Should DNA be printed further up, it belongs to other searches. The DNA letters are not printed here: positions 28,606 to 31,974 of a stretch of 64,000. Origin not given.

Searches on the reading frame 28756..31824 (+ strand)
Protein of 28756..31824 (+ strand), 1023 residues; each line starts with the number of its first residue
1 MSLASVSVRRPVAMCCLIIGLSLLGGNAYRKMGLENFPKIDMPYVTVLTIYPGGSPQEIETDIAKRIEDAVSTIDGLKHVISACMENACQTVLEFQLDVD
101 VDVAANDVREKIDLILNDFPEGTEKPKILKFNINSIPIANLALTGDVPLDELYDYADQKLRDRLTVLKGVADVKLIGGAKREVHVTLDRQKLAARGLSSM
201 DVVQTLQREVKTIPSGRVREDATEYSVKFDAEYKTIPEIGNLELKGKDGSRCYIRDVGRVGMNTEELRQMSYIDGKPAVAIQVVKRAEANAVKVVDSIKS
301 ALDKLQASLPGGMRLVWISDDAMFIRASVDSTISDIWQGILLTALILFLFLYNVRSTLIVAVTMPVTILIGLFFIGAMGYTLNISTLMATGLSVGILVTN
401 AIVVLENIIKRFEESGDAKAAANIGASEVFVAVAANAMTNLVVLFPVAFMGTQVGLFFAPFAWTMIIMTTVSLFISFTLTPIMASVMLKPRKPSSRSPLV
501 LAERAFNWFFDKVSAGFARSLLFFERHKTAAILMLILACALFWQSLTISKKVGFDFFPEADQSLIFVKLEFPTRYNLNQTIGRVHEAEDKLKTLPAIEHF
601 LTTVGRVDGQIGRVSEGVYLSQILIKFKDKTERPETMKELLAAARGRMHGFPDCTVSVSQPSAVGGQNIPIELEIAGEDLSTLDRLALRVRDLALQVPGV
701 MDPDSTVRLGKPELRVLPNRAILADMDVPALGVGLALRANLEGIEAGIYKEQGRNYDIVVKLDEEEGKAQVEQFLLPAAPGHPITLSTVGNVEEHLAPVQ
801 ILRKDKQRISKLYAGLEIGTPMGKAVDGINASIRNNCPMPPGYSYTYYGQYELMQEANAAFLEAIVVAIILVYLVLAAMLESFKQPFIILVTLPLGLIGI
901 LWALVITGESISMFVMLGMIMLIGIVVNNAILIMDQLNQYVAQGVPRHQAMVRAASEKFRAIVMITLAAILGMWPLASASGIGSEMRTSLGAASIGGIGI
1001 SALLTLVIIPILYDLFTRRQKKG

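Call 7: search_protein_families(library=pfam, proteins=[window:28756-31824:+], max_evalue=0.01)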
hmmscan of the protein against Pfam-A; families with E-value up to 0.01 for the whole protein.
window:28756-31824:+ (1023 aa): 2 families
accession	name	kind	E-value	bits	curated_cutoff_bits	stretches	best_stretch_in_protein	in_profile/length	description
PF00873.25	ACR_tran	-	6e-228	759.6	28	1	4-1016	2-1020/1021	AcrB/AcrD/AcrF family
PF03176.21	MMPL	-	0.00014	21.3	20.5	1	863-1019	147-305/333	MMPL family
